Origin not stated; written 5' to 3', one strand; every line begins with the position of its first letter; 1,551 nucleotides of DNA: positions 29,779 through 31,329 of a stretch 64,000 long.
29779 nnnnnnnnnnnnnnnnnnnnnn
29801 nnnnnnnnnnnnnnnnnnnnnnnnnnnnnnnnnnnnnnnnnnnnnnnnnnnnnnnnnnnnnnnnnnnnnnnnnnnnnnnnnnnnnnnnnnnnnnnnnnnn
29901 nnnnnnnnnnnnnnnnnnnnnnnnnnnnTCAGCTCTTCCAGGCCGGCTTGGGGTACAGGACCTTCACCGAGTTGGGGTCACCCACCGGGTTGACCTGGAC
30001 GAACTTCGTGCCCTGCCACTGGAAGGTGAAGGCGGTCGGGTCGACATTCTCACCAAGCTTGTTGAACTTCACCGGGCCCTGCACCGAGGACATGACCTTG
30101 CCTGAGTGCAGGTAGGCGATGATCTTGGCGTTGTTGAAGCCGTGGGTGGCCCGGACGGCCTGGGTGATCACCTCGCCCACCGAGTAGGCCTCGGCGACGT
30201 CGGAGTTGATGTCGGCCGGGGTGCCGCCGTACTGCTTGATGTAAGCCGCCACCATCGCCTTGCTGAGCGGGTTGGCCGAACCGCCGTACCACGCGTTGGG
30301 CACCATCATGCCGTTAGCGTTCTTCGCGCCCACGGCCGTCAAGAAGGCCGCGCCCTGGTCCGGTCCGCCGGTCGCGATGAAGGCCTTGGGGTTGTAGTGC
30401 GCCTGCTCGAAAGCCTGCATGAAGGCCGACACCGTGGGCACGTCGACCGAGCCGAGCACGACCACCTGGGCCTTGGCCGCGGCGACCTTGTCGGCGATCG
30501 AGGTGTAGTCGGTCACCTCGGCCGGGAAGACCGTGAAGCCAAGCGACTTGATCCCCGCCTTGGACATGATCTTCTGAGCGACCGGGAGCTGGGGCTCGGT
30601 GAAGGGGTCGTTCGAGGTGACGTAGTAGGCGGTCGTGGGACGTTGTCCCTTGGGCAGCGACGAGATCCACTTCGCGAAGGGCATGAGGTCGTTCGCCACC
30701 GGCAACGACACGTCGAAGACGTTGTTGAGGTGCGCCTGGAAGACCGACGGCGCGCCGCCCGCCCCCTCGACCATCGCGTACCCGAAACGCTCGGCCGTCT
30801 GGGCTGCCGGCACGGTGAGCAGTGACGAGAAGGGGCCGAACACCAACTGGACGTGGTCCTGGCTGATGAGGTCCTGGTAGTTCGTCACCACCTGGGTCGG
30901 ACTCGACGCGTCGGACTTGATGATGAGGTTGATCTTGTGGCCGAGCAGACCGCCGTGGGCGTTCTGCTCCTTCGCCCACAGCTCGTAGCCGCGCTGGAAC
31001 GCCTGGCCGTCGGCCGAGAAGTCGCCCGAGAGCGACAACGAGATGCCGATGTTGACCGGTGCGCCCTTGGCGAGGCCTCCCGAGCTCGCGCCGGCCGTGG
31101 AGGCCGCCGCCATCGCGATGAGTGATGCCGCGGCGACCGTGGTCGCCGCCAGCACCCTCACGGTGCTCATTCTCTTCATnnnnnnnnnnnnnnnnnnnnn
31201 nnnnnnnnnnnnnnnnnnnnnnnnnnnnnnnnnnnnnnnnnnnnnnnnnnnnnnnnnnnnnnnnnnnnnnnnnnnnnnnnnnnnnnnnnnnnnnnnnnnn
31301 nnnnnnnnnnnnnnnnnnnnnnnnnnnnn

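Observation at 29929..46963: Both ABC solute-binding proteins lack a lipobox and look like freely secreted periplasmic-type proteins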

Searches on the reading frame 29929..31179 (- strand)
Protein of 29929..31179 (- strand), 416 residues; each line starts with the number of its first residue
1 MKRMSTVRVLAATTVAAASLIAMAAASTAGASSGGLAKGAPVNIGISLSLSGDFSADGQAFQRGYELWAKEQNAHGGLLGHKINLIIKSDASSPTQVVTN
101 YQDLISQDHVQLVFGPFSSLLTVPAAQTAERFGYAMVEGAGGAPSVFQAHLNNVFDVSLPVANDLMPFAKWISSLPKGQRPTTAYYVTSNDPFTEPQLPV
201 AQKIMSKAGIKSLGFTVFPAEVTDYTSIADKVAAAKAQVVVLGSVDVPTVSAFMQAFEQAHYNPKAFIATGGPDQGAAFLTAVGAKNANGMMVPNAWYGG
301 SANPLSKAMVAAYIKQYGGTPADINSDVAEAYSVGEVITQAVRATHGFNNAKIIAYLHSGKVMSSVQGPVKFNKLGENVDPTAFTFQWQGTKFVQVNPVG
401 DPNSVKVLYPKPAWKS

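Call 8: search_protein_families(library=pfam, proteins=[window:29929-31179:-])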
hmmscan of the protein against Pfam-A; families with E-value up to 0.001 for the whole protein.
window:29929-31179:- (416 aa): 4 families
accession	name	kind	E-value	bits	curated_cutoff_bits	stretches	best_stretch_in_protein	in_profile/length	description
PF13458.12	Peripla_BP_6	-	2.6e-48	165.9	31.7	1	41-389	1-339/343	Periplasmic binding protein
PF13433.12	Peripla_BP_5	-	2.7e-21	76.5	27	1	43-374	2-322/363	Periplasmic binding protein domain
PF01094.35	ANF_receptor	-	1.2e-05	25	25.4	1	73-271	14-213/353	Receptor family ligand binding region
PF21789.3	TNP-like_RNaseH_C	-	0.0004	20.8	24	0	105-115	3-13/35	TNP-like, RNase H C-terminal domain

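Call 9: search_protein_families(library=ncbifam, proteins=[window:29929-31179:-])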
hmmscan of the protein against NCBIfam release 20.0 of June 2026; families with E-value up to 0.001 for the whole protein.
window:29929-31179:- (416 aa): 3 families
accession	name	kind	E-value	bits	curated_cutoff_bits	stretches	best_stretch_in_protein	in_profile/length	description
TIGR03407.1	urea_ABC_UrtA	exception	8e-20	71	492.75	1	42-379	1-330/361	urea ABC transporter substrate-binding protein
NF011933.0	PRK15404.1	subfamily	2e-17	63.3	477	1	30-389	15-361/370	high-affinity branched-chain amino acid ABC transporter substrate-binding protein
TIGR03669.1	urea_ABC_arch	equivalog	4e-09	36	494.8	1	43-119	2-78/375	urea ABC transporter substrate-binding protein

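Call 12: find_homologous_proteins(query=window:29929-31179:-, max_evalue=1e-10)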
Query window:29929-31179:- (416 aa): 7910 proteins with E <= 1e-10 among 8000 candidates; the best 120 are listed.
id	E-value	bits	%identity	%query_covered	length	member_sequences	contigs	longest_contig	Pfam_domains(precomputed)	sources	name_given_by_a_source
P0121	2.8e-265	898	100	99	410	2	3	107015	PF01094.35,PF13433.13,PF13458.13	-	-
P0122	2.8e-259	878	97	100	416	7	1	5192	PF01094.35,PF13433.13,PF13458.13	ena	-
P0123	3.3e-258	874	96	100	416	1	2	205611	PF01094.35,PF13433.13,PF13458.13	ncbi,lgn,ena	-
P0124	3.6e-258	874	96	100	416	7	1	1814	PF01094.35,PF13433.13,PF13458.13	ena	-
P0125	4.2e-258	874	96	100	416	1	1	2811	PF01094.35,PF13433.13,PF13458.13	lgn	-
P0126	2.2e-257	872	96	100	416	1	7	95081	PF01094.35,PF13433.13,PF13458.13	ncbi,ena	-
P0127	5.3e-257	870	95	100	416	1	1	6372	PF01094.35,PF13433.13,PF13458.13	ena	-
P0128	1.3e-248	843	92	100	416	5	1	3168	PF01094.35,PF13433.13,PF13458.13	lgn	-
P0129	2.2e-220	750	84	98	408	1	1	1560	PF13433.13,PF13458.13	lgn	-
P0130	1.4e-206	704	79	98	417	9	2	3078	PF13433.13,PF13458.13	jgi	jgi:branched-chain amino acid transport system substrate-binding protein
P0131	1.0e-205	702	79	97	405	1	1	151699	PF13433.13,PF13458.13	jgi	jgi:branched-chain amino acid transport system substrate-binding protein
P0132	1.2e-205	701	77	100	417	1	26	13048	PF13433.13,PF13458.13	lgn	-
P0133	1.0e-201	688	81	92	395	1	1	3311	PF13433.13,PF13458.13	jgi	jgi:branched-chain amino acid transport system substrate-binding protein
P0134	6.1e-200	683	75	99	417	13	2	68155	PF01094.35,PF13433.13,PF13458.13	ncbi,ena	-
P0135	8.5e-196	669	74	98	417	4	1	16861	PF01094.35,PF13433.13,PF13458.13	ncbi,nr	ncbi:MAG: amino acid ABC transporter substrate-binding protein [Acidobacteriota bacterium]|nr:amino 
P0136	1.3e-195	668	74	99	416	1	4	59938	PF01094.35,PF13433.13,PF13458.13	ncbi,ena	-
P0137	8.8e-195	666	75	98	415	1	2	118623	PF01094.35,PF13433.13,PF13458.13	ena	-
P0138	1.3e-194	665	74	99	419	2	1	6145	PF13433.13,PF13458.13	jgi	jgi:branched-chain amino acid transport system substrate-binding protein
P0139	8.5e-194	662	74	99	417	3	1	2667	PF01094.35,PF13433.13,PF13458.13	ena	-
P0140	3.0e-193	661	74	98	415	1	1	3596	PF13433.13,PF13458.13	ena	-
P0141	3.1e-193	661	73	98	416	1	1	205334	PF01094.35,PF13433.13,PF13458.13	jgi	jgi:branched-chain amino acid transport system substrate-binding protein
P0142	4.2e-193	660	74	98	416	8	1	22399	PF01094.35,PF13433.13,PF13458.13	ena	-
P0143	1.6e-192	658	74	98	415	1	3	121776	PF01094.35,PF13433.13,PF13458.13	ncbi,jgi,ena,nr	ncbi:MAG TPA: amino acid ABC transporter substrate-binding protein [Acidimicrobiales bacterium]|nr:a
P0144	2.1e-192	658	74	97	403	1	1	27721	PF01094.35,PF13433.13,PF13458.13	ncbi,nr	ncbi:MAG TPA: amino acid ABC transporter substrate-binding protein [Acidimicrobiales bacterium]|nr:a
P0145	3.6e-192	657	72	100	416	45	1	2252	PF01094.35,PF13433.13,PF13458.13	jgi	jgi:branched-chain amino acid transport system substrate-binding protein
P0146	5.3e-192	656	74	100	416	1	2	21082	PF01094.35,PF13433.13,PF13458.13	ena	-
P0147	8.1e-191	653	73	100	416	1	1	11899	PF01094.35,PF13433.13,PF13458.13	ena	-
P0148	1.1e-190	652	72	100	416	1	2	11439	PF01094.35,PF13433.13,PF13458.13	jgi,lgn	jgi:branched-chain amino acid transport system substrate-binding protein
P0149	1.3e-190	652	73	100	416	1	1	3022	PF01094.35,PF13433.13,PF13458.13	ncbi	-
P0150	1.3e-190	652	74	98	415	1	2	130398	PF13433.13,PF13458.13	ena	-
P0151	1.5e-190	652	75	98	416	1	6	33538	PF13433.13,PF13458.13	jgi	jgi:branched-chain amino acid transport system substrate-binding protein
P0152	1.9e-190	651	71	100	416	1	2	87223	PF01094.35,PF13433.13,PF13458.13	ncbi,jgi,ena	jgi:branched-chain amino acid transport system substrate-binding protein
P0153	3.4e-190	650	73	98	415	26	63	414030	PF01094.35,PF13433.13,PF13458.13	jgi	jgi:branched-chain amino acid transport system substrate-binding protein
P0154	3.7e-190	650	72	99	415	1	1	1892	PF01094.35,PF13433.13,PF13458.13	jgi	jgi:branched-chain amino acid transport system substrate-binding protein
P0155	3.7e-190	650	71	100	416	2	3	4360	PF01094.35,PF13433.13,PF13458.13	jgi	jgi:branched-chain amino acid transport system substrate-binding protein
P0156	5.6e-190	650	74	98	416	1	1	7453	PF13433.13,PF13458.13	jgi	jgi:branched-chain amino acid transport system substrate-binding protein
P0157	6.1e-190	650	73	99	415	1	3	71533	PF01094.35,PF13433.13,PF13458.13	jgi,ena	-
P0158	7.0e-190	649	73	100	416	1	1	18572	PF01094.35,PF13433.13,PF13458.13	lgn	-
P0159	7.3e-190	649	73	99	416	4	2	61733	PF01094.35,PF13433.13,PF13458.13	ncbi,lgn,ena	-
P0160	8.3e-190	649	74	98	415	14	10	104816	PF13433.13,PF13458.13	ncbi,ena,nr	ncbi:MAG: amino acid ABC transporter substrate-binding protein [Acidobacteriota bacterium]|nr:amino 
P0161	9.5e-190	649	73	98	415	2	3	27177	PF13433.13,PF13458.13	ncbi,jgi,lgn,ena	ncbi:MAG TPA: amino acid ABC transporter substrate-binding protein [Acidimicrobiales bacterium]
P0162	1.0e-189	649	73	99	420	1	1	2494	PF13433.13,PF13458.13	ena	-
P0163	1.1e-189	649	73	100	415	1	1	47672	PF01094.35,PF13433.13,PF13458.13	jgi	jgi:branched-chain amino acid transport system substrate-binding protein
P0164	1.2e-189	649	73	98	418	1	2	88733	PF01094.35,PF13433.13,PF13458.13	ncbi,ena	-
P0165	1.3e-189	649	74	98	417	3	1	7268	PF13433.13,PF13458.13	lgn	-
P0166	1.6e-189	648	72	100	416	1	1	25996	PF13433.13,PF13458.13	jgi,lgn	jgi:branched-chain amino acid transport system substrate-binding protein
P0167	2.5e-189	648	71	100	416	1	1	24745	PF01094.35,PF13433.13,PF13458.13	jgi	jgi:branched-chain amino acid transport system substrate-binding protein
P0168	6.1e-189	646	72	99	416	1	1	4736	PF13433.13,PF13458.13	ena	-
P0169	7.8e-189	646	71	100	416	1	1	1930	PF13433.13,PF13458.13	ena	-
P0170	9.9e-189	646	73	98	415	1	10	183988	PF01094.35,PF13433.13,PF13458.13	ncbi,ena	-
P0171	1.2e-188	645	72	99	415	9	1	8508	PF01094.35,PF13433.13,PF13458.13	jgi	jgi:branched-chain amino acid transport system substrate-binding protein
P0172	1.3e-188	645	73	98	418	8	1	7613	PF01094.35,PF13433.13,PF13458.13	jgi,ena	-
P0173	1.8e-188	645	72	100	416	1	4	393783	PF01094.35,PF13433.13,PF13458.13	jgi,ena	jgi:branched-chain amino acid transport system substrate-binding protein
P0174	5.4e-188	643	72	99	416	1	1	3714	PF13433.13,PF13458.13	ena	-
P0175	5.4e-188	643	72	99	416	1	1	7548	PF13433.13,PF13458.13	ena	-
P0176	6.2e-188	643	72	99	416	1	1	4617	PF13433.13,PF13458.13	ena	-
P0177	6.5e-188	643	71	99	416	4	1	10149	PF01094.35,PF13433.13,PF13458.13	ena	-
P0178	6.5e-188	643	73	98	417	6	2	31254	PF01094.35,PF13433.13,PF13458.13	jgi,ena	-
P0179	8.0e-188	643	72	100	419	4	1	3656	PF13433.13,PF13458.13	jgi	jgi:branched-chain amino acid transport system substrate-binding protein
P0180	8.8e-188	643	73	98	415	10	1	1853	PF01094.35,PF13433.13,PF13458.13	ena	-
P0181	1.0e-187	642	73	98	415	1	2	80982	PF01094.35,PF13433.13,PF13458.13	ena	-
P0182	1.1e-187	642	73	98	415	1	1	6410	PF01094.35,PF13433.13,PF13458.13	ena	-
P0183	1.3e-187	642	75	96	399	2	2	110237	PF01094.35,PF13433.13,PF13458.13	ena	-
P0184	1.3e-187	642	71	99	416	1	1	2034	PF13433.13,PF13458.13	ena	-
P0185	1.4e-187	642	72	99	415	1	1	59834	PF13433.13,PF13458.13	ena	-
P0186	1.5e-187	642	72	100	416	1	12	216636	PF13433.13,PF13458.13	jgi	jgi:branched-chain amino acid transport system substrate-binding protein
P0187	1.5e-187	642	72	99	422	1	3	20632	PF01094.35,PF13433.13,PF13458.13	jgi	jgi:branched-chain amino acid transport system substrate-binding protein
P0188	1.6e-187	642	73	98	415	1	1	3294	PF01094.35,PF13433.13,PF13458.13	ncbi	-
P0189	1.7e-187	642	69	100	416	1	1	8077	PF13433.13,PF13458.13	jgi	jgi:branched-chain amino acid transport system substrate-binding protein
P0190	2.6e-187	641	72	99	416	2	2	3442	PF13433.13,PF13458.13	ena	-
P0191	2.8e-187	641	72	99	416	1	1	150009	PF13433.13,PF13458.13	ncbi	-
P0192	3.6e-187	641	71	99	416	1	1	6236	PF13433.13,PF13458.13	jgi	jgi:branched-chain amino acid transport system substrate-binding protein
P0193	6.5e-187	640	73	98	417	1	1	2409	PF01094.35,PF13433.13,PF13458.13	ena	-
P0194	6.8e-187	640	71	99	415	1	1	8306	PF01094.35,PF13433.13,PF13458.13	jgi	jgi:branched-chain amino acid transport system substrate-binding protein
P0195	8.4e-187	639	73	98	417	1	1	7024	PF13433.13,PF13458.13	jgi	jgi:branched-chain amino acid transport system substrate-binding protein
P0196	1.0e-186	639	73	98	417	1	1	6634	PF01094.35,PF13433.13,PF13458.13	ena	-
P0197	1.2e-186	639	71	99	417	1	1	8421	PF13433.13,PF13458.13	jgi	jgi:branched-chain amino acid transport system substrate-binding protein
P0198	1.4e-186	639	71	99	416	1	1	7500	PF13433.13,PF13458.13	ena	-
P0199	1.4e-186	639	73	98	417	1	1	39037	PF01094.35,PF13433.13,PF13458.13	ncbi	-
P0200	1.5e-186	639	71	98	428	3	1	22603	PF13433.13,PF13458.13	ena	-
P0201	1.6e-186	638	73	98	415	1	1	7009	PF01094.35,PF13433.13,PF13458.13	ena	-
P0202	2.2e-186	638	69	100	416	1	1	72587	PF13433.13,PF13458.13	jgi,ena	-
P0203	2.5e-186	638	73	98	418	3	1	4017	PF13433.13,PF13458.13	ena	-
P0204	2.6e-186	638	70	100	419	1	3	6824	PF01094.35,PF13433.13,PF13458.13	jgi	jgi:branched-chain amino acid transport system substrate-binding protein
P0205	2.8e-186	638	72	98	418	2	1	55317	PF13433.13,PF13458.13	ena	-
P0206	3.7e-186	637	71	99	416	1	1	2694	PF13433.13,PF13458.13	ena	-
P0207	7.8e-186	636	69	100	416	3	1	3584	PF01094.35,PF13433.13,PF13458.13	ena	-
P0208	8.0e-186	636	74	93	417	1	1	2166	PF01094.35,PF13433.13,PF13458.13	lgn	-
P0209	8.7e-186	636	70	100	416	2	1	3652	PF01094.35,PF13433.13,PF13458.13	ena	-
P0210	1.2e-185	636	71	100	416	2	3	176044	PF13433.13,PF13458.13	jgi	jgi:branched-chain amino acid transport system substrate-binding protein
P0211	1.3e-185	635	71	99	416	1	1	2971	PF13433.13,PF13458.13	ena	-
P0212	2.4e-185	635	71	99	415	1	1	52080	PF01094.35,PF13433.13,PF13458.13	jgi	jgi:branched-chain amino acid transport system substrate-binding protein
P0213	2.7e-185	634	71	100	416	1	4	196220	PF13433.13,PF13458.13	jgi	jgi:branched-chain amino acid transport system substrate-binding protein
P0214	4.4e-185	634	75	96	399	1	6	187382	PF13433.13,PF13458.13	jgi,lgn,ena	jgi:branched-chain amino acid transport system substrate-binding protein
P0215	4.5e-185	634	70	98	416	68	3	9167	PF01094.35,PF13433.13,PF13458.13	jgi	jgi:branched-chain amino acid transport system substrate-binding protein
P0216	5.1e-185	633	74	93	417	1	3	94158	PF01094.35,PF13433.13,PF13458.13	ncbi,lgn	-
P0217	5.6e-185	633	70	100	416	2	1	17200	PF01094.35,PF13433.13,PF13458.13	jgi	jgi:branched-chain amino acid transport system substrate-binding protein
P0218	6.5e-185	633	71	100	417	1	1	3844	PF13433.13,PF13458.13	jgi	jgi:branched-chain amino acid transport system substrate-binding protein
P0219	9.1e-185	633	71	100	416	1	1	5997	PF01094.35,PF13433.13,PF13458.13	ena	-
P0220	1.0e-184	632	71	99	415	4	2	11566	PF13433.13,PF13458.13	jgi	jgi:branched-chain amino acid transport system substrate-binding protein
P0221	1.1e-184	632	70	99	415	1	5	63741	PF13433.13,PF13458.13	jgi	jgi:branched-chain amino acid transport system substrate-binding protein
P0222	1.2e-184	632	74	93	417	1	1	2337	PF01094.35,PF13433.13,PF13458.13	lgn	-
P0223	1.2e-184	632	72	99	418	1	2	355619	PF13433.13,PF13458.13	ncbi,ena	-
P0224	1.6e-184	632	71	100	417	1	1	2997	PF13433.13,PF13458.13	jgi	-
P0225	1.6e-184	632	69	100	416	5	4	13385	PF01094.35,PF13433.13,PF13458.13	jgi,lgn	jgi:branched-chain amino acid transport system substrate-binding protein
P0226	1.7e-184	632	74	96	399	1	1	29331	PF13433.13,PF13458.13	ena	-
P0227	3.4e-184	631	70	100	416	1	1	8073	PF01094.35,PF13433.13,PF13458.13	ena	-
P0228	3.5e-184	631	68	100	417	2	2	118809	PF01094.35,PF13433.13,PF13458.13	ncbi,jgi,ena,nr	ncbi:MAG TPA: amino acid ABC transporter substrate-binding protein [Acidimicrobiales bacterium]|nr:a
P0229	3.6e-184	631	74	91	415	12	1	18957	PF13433.13,PF13458.13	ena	-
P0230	4.6e-184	630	71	98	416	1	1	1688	PF01094.35,PF13433.13,PF13458.13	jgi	-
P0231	4.6e-184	630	70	100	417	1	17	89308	PF13433.13,PF13458.13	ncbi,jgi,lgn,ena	jgi:branched-chain amino acid transport system substrate-binding protein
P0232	6.8e-184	630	71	100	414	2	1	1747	PF01094.35,PF13433.13,PF13458.13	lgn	-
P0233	8.7e-184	629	71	100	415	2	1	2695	PF13433.13,PF13458.13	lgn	-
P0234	8.8e-184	629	73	91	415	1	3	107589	PF13433.13,PF13458.13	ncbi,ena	-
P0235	9.3e-184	629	71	100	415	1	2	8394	PF13433.13,PF13458.13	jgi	jgi:branched-chain amino acid transport system substrate-binding protein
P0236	1.2e-183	629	71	99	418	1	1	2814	PF01094.35,PF13433.13,PF13458.13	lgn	-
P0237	1.2e-183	629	69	100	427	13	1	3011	PF01094.35,PF13433.13,PF13458.13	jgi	jgi:branched-chain amino acid transport system substrate-binding protein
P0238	1.3e-183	629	71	100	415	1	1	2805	PF13433.13,PF13458.13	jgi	jgi:branched-chain amino acid transport system substrate-binding protein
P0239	1.5e-183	629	70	99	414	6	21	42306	PF13433.13,PF13458.13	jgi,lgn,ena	-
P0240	2.8e-183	628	70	100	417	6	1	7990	PF13433.13,PF13458.13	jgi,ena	-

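Call 18: find_encoding_contigs(protein=P0200, flank=10000, max_places=4)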
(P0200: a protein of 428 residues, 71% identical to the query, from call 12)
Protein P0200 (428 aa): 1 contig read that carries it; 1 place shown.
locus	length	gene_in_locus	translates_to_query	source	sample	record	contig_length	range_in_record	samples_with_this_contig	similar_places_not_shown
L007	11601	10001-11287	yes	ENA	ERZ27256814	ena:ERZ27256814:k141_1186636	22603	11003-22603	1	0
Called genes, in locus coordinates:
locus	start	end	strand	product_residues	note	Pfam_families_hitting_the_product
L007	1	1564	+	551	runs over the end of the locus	PF00005:ABC_tran, PF02463:SMC_N (faint), PF13476:AAA_23 (faint), PF13304:AAA_21 (weak), PF12848:ABC_tran_Xtn, PF00005:ABC_tran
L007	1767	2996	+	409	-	PF00266:Aminotran_5, PF22580:KYNU_C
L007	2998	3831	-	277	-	PF00551:Formyl_trans_N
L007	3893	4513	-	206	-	-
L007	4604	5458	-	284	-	PF02737:3HCDH_N, PF00725:3HCDH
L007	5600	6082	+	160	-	PF00719:Pyrophosphatase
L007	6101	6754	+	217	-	-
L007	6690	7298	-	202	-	PF00440:TetR_N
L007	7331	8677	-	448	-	PF00364:Biotin_lipoyl, PF25919:BSH_CusB (weak), PF25984:BSH_YknX (faint), PF25997:BSH_YhbJ (faint), PF02817:E3_binding, PF00198:2-oxoacid_dh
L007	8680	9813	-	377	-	PF06500:FrsA-like, PF00561:Abhydrolase_1 (faint), PF12146:Hydrolase_4 (weak), PF12697:Abhydrolase_6, PF00326:Peptidase_S9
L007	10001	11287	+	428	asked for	PF13433:Peripla_BP_5, PF13458:Peripla_BP_6, PF13433:Peripla_BP_5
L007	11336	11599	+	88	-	?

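Call 28: search_solved_structures(query=window:29932-31179:-, max_evalue=0.00001, show_alignments=1)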
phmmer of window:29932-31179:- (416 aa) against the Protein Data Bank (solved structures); distinct sequences matched with E-value up to 0.00001: 18.
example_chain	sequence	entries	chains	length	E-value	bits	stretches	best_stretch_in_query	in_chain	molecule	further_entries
4n0q_A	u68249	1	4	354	2.3e-16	63.4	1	40-394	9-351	Leu/Ile/Val-binding protein homolog 3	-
8tg1_A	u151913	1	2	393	6.8e-13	51.9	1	41-374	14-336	Extracellular ligand-binding receptor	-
4nqr_A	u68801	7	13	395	5.9e-12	48.8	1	42-350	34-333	Amino acid/amide ABC transporter substrate-binding protein, HAAT family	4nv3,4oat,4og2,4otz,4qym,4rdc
4obb_A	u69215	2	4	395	6.4e-12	48.7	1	42-350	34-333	Amino acid/amide ABC transporter substrate-binding protein, HAAT family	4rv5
8wch_A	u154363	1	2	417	4e-10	42.8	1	76-415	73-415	Probable Leu/Ile/Val-binding protein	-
3ip5_A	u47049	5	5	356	1.1e-08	38.1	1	43-389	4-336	ABC transporter, substrate binding protein (Amino acid)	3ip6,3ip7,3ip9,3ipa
3h5l_A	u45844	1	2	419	1.1e-08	38.1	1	38-114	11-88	putative Branched-chain amino acid ABC transporter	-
4zpj_A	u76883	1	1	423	3.9e-08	36.3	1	18-116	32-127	Extracellular ligand-binding receptor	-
3ipc_A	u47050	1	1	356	1.5e-07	34.3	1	43-389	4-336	ABC transporter, substrate binding protein (Amino acid)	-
4gnr_A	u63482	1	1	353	1.7e-07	34.2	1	41-138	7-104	ABC transporter substrate-binding protein-branched chain amino acid transport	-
3td9_A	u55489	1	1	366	1.8e-07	34.1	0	272-383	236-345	Branched chain amino acid ABC transporter, periplasmic amino acid-binding protein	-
4q6w_A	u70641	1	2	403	1.4e-06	31.1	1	23-119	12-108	Putative leu/ile/val-binding protein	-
1z15_A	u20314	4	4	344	2.4e-06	30.4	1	45-388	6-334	Leu/Ile/Val-binding protein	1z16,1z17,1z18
4evs_A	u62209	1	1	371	2.7e-06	30.2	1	41-380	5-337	PUTATIVE ABC TRANSPORTER SUBUNIT, SUBSTRATE-BINDING COMPONENT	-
7ylt_B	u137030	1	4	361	5.9e-06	29.1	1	42-326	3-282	Putative ABC transporter, substrate-binding protein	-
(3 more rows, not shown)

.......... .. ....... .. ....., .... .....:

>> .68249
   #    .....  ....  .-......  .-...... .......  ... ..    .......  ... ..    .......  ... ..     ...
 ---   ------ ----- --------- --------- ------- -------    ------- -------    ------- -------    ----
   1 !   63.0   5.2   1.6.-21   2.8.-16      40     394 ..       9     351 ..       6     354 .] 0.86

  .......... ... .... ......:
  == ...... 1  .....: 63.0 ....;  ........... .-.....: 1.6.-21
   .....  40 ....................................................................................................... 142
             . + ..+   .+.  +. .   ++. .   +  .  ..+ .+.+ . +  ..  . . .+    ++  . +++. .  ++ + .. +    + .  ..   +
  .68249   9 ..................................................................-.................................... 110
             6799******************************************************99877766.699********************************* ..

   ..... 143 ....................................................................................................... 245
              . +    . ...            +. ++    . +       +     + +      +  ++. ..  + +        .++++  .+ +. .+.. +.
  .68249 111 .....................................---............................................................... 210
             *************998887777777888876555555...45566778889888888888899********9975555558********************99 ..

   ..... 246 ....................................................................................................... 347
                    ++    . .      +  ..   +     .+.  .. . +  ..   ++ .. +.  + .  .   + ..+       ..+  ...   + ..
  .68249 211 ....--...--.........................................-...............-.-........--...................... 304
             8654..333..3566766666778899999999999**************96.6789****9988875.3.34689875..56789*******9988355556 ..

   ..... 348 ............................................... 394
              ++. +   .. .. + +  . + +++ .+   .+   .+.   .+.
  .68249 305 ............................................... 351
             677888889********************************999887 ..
